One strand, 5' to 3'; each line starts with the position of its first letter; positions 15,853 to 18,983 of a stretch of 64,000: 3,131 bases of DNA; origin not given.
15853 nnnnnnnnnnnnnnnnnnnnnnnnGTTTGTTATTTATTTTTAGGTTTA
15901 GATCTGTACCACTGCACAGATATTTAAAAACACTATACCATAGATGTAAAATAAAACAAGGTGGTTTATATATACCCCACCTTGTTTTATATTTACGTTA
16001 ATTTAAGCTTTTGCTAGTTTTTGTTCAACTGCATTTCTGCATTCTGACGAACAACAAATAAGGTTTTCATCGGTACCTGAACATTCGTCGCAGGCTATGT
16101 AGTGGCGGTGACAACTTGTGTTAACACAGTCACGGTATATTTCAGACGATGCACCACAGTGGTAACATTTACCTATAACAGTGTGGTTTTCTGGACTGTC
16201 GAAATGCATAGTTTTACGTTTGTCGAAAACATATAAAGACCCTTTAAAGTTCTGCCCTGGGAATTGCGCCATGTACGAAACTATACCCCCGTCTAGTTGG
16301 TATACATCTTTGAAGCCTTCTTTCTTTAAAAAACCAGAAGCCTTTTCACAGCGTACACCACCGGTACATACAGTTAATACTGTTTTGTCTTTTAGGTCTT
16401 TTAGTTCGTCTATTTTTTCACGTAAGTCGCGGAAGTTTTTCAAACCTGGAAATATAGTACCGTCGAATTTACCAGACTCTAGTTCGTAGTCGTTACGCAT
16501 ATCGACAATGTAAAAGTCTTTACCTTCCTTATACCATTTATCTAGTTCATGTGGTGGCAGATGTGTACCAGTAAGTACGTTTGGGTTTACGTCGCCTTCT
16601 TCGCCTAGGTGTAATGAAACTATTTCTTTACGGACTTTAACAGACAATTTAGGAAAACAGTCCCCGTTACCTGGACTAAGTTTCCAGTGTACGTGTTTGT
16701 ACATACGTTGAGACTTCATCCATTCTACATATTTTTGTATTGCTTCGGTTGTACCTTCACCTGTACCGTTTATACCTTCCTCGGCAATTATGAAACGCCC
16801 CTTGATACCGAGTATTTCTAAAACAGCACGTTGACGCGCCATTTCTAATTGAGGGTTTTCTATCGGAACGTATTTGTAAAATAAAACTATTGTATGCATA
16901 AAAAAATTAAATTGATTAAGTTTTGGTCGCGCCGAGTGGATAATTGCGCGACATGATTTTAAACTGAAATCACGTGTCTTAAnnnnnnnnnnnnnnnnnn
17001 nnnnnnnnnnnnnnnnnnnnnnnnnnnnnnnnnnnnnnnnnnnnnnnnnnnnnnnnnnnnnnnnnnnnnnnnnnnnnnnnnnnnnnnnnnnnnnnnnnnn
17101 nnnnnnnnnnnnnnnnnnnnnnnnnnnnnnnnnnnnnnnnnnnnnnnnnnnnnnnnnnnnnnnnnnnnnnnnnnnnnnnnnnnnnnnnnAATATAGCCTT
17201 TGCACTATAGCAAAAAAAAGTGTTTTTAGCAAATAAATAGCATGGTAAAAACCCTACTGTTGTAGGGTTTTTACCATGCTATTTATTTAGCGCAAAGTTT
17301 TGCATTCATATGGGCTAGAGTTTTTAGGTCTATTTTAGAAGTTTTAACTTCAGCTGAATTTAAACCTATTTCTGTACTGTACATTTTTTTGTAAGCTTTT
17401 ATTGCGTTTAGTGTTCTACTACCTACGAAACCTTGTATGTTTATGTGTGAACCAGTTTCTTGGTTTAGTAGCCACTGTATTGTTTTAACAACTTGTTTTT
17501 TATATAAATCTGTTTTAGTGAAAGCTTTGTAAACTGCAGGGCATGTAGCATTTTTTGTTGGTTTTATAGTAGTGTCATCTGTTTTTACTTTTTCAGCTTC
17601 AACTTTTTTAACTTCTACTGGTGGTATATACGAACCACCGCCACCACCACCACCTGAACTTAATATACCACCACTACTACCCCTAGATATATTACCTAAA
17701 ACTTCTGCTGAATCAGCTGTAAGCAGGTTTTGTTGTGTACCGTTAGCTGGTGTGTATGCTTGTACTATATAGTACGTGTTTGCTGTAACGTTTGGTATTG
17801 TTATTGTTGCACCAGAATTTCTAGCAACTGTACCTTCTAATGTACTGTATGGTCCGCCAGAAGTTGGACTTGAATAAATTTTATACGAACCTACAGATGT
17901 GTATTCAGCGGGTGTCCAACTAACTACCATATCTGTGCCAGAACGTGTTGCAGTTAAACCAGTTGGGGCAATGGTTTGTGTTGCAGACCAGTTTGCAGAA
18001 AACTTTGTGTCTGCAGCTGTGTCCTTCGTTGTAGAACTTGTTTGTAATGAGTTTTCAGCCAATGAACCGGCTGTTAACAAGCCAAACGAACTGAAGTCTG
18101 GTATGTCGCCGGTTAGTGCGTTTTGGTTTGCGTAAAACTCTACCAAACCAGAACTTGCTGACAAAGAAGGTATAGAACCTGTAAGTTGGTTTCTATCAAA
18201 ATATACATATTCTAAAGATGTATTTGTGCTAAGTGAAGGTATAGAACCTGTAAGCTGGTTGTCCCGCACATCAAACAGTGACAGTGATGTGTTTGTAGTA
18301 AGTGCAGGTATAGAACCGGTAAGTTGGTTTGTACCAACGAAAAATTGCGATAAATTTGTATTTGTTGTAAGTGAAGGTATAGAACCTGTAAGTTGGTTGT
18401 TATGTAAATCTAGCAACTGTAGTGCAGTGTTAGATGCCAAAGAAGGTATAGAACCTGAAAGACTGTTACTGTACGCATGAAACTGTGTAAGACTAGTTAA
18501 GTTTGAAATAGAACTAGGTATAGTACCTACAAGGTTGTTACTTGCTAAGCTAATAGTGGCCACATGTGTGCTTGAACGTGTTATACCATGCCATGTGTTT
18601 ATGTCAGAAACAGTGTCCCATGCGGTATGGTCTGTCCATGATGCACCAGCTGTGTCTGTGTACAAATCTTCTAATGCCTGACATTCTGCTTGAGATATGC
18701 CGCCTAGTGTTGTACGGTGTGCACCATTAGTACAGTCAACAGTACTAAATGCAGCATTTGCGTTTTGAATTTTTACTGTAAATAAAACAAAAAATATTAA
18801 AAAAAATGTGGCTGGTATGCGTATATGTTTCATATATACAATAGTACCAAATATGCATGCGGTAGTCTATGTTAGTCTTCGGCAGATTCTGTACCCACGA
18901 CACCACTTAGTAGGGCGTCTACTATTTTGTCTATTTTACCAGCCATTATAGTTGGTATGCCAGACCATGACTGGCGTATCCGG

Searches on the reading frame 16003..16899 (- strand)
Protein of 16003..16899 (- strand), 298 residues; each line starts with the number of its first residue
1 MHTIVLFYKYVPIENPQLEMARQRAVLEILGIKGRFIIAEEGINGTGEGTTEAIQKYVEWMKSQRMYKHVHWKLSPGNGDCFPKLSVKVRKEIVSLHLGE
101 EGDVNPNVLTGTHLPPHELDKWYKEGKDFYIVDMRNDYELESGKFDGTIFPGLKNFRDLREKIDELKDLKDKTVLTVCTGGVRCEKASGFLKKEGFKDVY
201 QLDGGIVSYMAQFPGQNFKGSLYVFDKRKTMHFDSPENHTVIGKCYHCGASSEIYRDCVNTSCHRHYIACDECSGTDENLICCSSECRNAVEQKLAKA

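Call 12: search_protein_families(library=pfam, proteins=[window:16003-16899:-], max_evalue=0.001)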
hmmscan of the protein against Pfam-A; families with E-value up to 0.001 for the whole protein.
window:16003-16899:- (298 aa): 3 families
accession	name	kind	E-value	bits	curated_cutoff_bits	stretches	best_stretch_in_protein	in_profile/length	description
PF17773.7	UPF0176_N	-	7.2e-23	81.2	26.2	1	3-93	2-92/92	UPF0176 acylphosphatase like domain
PF12368.13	Rhodanese_C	-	2.6e-16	60.1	26.9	1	219-288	1-66/66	Rhodanase C-terminal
PF00581.25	Rhodanese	-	4.1e-11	43.6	22.2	1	116-211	2-101/102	Rhodanese-like domain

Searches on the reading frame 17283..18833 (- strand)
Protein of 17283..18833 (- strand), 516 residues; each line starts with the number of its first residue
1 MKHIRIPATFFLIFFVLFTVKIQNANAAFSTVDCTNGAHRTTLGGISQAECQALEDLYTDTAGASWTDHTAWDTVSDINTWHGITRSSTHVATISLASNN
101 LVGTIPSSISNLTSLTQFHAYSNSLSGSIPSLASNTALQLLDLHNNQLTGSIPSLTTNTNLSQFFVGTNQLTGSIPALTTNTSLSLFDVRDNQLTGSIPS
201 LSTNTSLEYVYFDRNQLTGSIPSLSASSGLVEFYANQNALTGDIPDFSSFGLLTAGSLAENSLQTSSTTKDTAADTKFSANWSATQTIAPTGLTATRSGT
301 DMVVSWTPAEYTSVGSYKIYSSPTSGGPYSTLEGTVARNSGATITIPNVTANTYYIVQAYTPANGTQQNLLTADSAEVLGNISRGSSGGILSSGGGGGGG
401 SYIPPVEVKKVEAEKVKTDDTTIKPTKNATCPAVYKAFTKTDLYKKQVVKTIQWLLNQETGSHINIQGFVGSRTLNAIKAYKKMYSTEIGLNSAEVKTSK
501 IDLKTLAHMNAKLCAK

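Call 3: search_protein_families(library=pfam, proteins=[window:17283-18833:-], max_evalue=1)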
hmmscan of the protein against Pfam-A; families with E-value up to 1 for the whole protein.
window:17283-18833:- (516 aa): 5 families
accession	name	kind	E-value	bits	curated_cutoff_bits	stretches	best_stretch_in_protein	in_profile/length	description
PF12799.13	LRR_4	-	3.3e-13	49.8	27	3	137-175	2-39/44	Leucine Rich repeats (2 copies)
PF00560.39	LRR_1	-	1.5e-10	39.5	20.6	2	138-155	2-19/23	Leucine Rich Repeat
PF24141.1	LRR_ComC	-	1.8e-05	25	27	2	101-162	224-282/288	EGF-like domain-containing protein ComC LRR domain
PF00041.27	fn3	-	0.00016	22.3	25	1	289-361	2-68/84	Fibronectin type III domain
PF13855.12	LRR_8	-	0.0097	16.1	27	1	90-148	2-61/61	Leucine rich repeat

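Call 4: search_protein_families(library=ncbifam, proteins=[window:17283-18833:-], max_evalue=1)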
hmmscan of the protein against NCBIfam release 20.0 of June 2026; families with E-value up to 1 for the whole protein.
window:17283-18833:- (516 aa): 2 families
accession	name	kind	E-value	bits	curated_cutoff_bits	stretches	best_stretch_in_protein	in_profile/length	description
NF047464.1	FibnectbindLIC11051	equivalog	2.2e-05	23.1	1000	1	98-248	496-646/685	LIC_11051 family fibronectin-binding protein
NF041381.1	XopAC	subfamily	0.0032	16.2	450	1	89-199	89-200/451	XopAC/AvrAC family type III secretion system effector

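Call 71: find_encoding_contigs(protein=window:17283-18833:-, flank=3000, max_places=4)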
Protein window:17283-18833:- (516 aa): no gene with exactly this product is on record in the collection.

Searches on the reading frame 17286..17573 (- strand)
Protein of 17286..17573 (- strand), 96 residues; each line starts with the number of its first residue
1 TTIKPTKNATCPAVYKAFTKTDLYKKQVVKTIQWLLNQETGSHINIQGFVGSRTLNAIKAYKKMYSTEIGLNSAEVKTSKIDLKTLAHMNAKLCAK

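Call 6: search_protein_families(library=pfam, proteins=[window:17286-17561:-], max_evalue=10)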
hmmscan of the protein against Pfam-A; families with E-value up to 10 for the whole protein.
seq(92 aa): 6 families
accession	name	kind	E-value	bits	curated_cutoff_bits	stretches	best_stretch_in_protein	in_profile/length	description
PF20449.3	DUF6706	-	0.016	16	23.8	1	19-78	45-103/108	Family of unknown function (DUF6706)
PF01471.23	PG_binding_1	-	0.035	14.7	23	1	24-61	4-41/57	Putative peptidoglycan binding domain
PF09374.15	PG_binding_3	-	0.052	14.2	24.6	1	25-56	3-33/76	Predicted Peptidoglycan domain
PF04719.20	TAFII28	-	0.074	13.5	27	1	11-75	14-68/86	hTAFII28-like protein conserved region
PF07997.16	DUF1694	-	0.12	12.9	25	1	10-64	34-88/117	Protein of unknown function (DUF1694)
PF17958.7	EF-hand_13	-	0.2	11.9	22.6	1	18-56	48-86/90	EF-hand domain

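Call 14: find_homologous_proteins(query=window:17286-17573:-, max_evalue=0.001)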
Query seq(96 aa): 2 candidates shared short words with the query, none scored E <= 0.001.

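Call 25: search_protein_representatives(protein=window:17286-17573:-)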
Query: 96 residues. Proteins with E-value up to 0.001 (for the whole library): 37; up to 1e-10: 3; up to 1e-30: 1. The best 37 are listed.
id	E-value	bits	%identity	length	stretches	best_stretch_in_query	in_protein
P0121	1.2e-53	194.6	99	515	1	1-96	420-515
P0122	9.3e-22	92.9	56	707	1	3-95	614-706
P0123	1.2e-20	89.3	55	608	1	2-96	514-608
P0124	1.2e-10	57.4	40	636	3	27-69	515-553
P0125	1.3e-08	50.9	40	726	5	28-82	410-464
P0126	1.5e-08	50.7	34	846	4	19-63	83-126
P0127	2.4e-08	50.1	25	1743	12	17-79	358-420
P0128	3.2e-08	49.7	38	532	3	20-64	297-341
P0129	2.1e-07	47.1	39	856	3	29-63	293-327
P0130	1.4e-06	44.5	27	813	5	10-86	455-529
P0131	2.1e-06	43.9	27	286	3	27-71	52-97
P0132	2.4e-06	43.7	35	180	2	28-64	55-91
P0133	3.8e-06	43.1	35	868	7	44-78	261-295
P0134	5.7e-06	42.5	35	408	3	13-68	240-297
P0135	6.5e-06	42.3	39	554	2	23-64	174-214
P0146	2.3e-04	37.4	29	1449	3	50-95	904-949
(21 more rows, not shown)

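Call 27: search_protein_families(library=pfam, alignment_id=A3, max_evalue=0.001)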
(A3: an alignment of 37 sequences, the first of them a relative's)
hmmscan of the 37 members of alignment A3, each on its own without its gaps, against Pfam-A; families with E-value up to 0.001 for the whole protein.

A. member 1, P0121 (515 aa): 4 families
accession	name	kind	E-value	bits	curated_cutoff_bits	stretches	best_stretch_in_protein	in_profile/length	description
PF12799.13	LRR_4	-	6.3e-14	52.1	27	0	137-175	2-39/44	Leucine Rich repeats (2 copies)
PF00560.39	LRR_1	-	4.1e-10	38.2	20.6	0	93-112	4-23/23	Leucine Rich Repeat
PF24141.1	LRR_ComC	-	4.6e-05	23.7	27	0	166-245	198-273/288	EGF-like domain-containing protein ComC LRR domain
PF00041.27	fn3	-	7.2e-05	23.4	25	1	289-361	2-68/84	Fibronectin type III domain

B. families by the number of members that match (of 37 scanned): 52 families (the first 25 are shown)
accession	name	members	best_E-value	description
PF01471.23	PG_binding_1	32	4.1e-197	Putative peptidoglycan binding domain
PF09374.15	PG_binding_3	30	1.3e-31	Predicted Peptidoglycan domain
PF08823.16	PG_binding_2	5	8.6e-49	Putative peptidoglycan binding domain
PF05257.22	CHAP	5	6.8e-11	CHAP domain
PF00877.26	NLPC_P60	3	1.2e-26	NlpC/P60 family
PF09664.16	DUF2399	3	0.00029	Protein of unknown function C-terminus (DUF2399)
PF01436.27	NHL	2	4.5e-38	NHL repeat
PF08238.18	Sel1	2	7.7e-27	Sel1 repeat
PF08291.16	Peptidase_M15_3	2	3.6e-18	Peptidase M15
PF17243.7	POTRA_TamA_1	2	7.1e-13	POTRA domain TamA domain 1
PF18433.6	DUF5610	2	4.1e-09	Domain of unknown function (DUF5610)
PF21910.2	GH85_C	2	1.3e-08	GH85 endohexosaminidases, C-terminal domain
PF05951.18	Peptidase_M15_2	2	4.8e-05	Bacterial protein of unknown function (DUF882)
PF00448.28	SRP54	2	0.00014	SRP54-type protein, GTPase domain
PF05662.19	YadA_stalk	1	2.7e-81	Coiled stalk of trimeric autotransporter adhesin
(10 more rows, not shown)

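Call 30: search_protein_families(library=pfam, proteins=[P0122, P0123, P0146, P0127], max_evalue=0.1)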
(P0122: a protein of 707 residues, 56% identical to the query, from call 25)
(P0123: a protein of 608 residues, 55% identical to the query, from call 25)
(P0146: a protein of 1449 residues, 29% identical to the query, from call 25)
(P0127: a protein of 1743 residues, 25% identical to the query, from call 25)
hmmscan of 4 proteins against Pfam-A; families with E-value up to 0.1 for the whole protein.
P0122 (707 aa): 1 family
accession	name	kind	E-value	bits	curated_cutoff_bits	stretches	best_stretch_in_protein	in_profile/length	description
PF10162.14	G8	-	0.011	16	22.9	0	45-103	1-66/124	G8 domain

P0123 (608 aa): 10 families
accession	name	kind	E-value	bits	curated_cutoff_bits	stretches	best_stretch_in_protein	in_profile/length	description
PF01436.27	NHL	-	4.5e-38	127.8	20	5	282-309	1-28/28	NHL repeat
PF17170.10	DUF5128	-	7.3e-14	52.1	22.9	4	57-129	53-127/321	6-bladed beta-propeller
PF06739.17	SBBP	-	4.8e-10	39.6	20.5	2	231-252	8-29/38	Beta-propeller repeat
PF19077.6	Big_13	-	8.3e-09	36.3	27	1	326-398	25-99/102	Bacterial Ig-like domain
PF08450.18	SGL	-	9.4e-09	35.7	26.3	0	153-224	148-219/246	SMP-30/Gluconolactonase/LRE-like region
PF25021.1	TEN_NHL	-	1.1e-06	28.4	27.1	1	94-276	31-180/357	Teneurin NHL domain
PF22701.2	Mala_s_1-like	-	7.8e-05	23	27.5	1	158-299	15-146/195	Mal s 1 allergenic protein-like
PF17936.7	Big_6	-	0.0016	19.1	27.6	1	329-393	14-78/83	Bacterial Ig domain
PF16640.11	Big_3_5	-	0.022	15.7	35.5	1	337-400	27-88/88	Bacterial Ig-like domain (group 3)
PF03022.22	MRJP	-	0.068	13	19.8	0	241-315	191-259/288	Major royal jelly protein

P0146 (1449 aa): 3 families
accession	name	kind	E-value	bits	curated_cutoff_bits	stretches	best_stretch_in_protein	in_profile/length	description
PF18962.6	Por_Secre_tail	-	1.1e-10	42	27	1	1375-1440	1-71/75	Secretion system C-terminal sorting domain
PF01436.27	NHL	-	0.0005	20.4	20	1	221-246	1-26/28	NHL repeat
PF25021.1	TEN_NHL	-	0.01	15.3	27.1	1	218-280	138-198/357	Teneurin NHL domain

P0127 (1743 aa): 4 families
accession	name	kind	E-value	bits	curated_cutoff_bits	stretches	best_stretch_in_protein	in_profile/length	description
PF05662.19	YadA_stalk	-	2.7e-81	268.1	28.4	15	578-621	2-42/43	Coiled stalk of trimeric autotransporter adhesin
PF03895.21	YadA_anchor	-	6.6e-14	52.2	22.7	1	1683-1743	1-60/60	YadA-like membrane anchor domain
PF00879.23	Defensin_propep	-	5.5e-08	33.4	23.6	0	868-898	17-47/51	Defensin propeptide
PF23993.1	DUF7311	-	0.015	16.3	27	0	483-534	9-60/150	Domain of unknown function (DUF7311)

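Call 37: search_solved_structures(query=A4, max_evalue=1, show_alignments=2)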
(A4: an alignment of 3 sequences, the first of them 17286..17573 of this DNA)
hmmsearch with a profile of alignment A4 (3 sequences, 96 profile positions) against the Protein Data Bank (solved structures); distinct sequences matched with E-value up to 1: 0.

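Call 45: predict_structure(alignment_id=A4)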
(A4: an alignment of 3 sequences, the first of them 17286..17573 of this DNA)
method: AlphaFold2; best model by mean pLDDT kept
length: 96 residues; sequences in the alignment: 3
mean_pLDDT: 72.4   pTM: 0.66
mean pLDDT of the five models: 72.4, 69.2, 68.6, 68.5, 67.1
residues with pLDDT >= 90: 11; 70-90: 50; 50-70: 20; < 50: 15
segments of 3 or more residues with pLDDT < 50: 1-15
pLDDT, mean of each block of 10 residues (from residue 1): 40 52 61 82 72 84 90 88 82 75
secondary structure, 60 per line:
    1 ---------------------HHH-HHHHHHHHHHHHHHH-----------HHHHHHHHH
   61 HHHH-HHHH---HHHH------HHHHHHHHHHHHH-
elements in order: H26-40 H52-64 H66-69 H73-76 H83-95

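Call 51: fold_search(model_id=the predicted structure, library=pdb)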
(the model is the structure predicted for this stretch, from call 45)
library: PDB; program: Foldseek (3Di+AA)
matches with E <= 10: 16; with E <= 0.001: 0
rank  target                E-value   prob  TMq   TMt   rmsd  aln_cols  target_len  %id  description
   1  9h68_C                8.0e-01  0.89  0.49  0.13   3.1        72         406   25  Crystal Structure of the spore gernation lytic transglycosylase SleC from Clostridioides difficile in its zymogenic fo (released 2025-02-12)
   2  9h68_B                1.4e+00  0.77  0.50  0.13   3.1        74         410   26  Crystal Structure of the spore gernation lytic transglycosylase SleC from Clostridioides difficile in its zymogenic fo (released 2025-02-12)
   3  9h68_D                1.4e+00  0.77  0.50  0.14   3.1        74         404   26  Crystal Structure of the spore gernation lytic transglycosylase SleC from Clostridioides difficile in its zymogenic fo (released 2025-02-12)
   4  5tv7_A                3.1e+00  0.66  0.50  0.32   2.3        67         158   28  2.05 Angstrom Resolution Crystal Structure of Peptidoglycan-Binding Protein from Clostridioides difficile in Complex w (released 2016-12-14)
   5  4c2c_A                3.8e+00  0.51  0.51  0.13   3.2        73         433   23  Crystal structure of the protease CtpB in an active state (released 2013-12-04)
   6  5anz                  6.1e+00  0.28  0.41  0.12   2.7        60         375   20  Crystal Structure of SltB3 from Pseudomonas aeruginosa. (released 2016-07-20)
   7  7qvd                  6.8e+00  0.20  0.41  0.12   2.9        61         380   28  X-ray structure of the lytic transglycosylase SltB2 from Pseudomonas aeruginosa (released 2023-08-16)
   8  4ic9                  7.2e+00  0.06  0.25  0.20   7.9        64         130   17  Crystal structure of the full-length matrix subunit (p15) of the Feline Immunodeficiency Virus (FIV) Gag polyprotein (released 2013-07-10)
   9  7aj9_B                7.2e+00  0.06  0.30  0.09   7.2        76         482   18  The X-ray Structure of L,D-transpeptidase LdtA from Vibrio cholerae (released 2021-10-06)
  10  1xkt_A                8.4e+00  0.03  0.24  0.13   7.4        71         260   13  Human fatty acid synthase: Structure and substrate selectivity of the thioesterase domain (released 2004-10-26)
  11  4g54                  8.9e+00  0.25  0.47  0.22   2.2        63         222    8  Crystal structure of a periplasmic domain of the EpsAB fusion protein of the Vibrio vulnificus type II secretion system (released 2013-01-30)
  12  2m0m_MODEL_1_A        8.9e+00  0.04  0.24  0.22   8.5        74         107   11  Structural Characterization of Minor Ampullate Spidroin Domains and their Distinct Roles in Fibroin Solubility (released 2013-03-27)
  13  2c0k_A                8.9e+00  0.02  0.22  0.16   9.5        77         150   16  The structure of hemoglobin from the botfly Gasterophilus intestinalis (released 2005-11-09)
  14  9k7x_B                9.4e+00  0.02  0.19  0.20  11.3        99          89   11  Crystal structure of designed calcium-induced homotrimer C3-Ca1-DN*3-20 (released 2025-10-29)
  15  5nm7_A                9.9e+00  0.20  0.46  0.19   2.9        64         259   23  Crystal structure of Burkholderia AP3 phage endolysin (released 2018-02-14)
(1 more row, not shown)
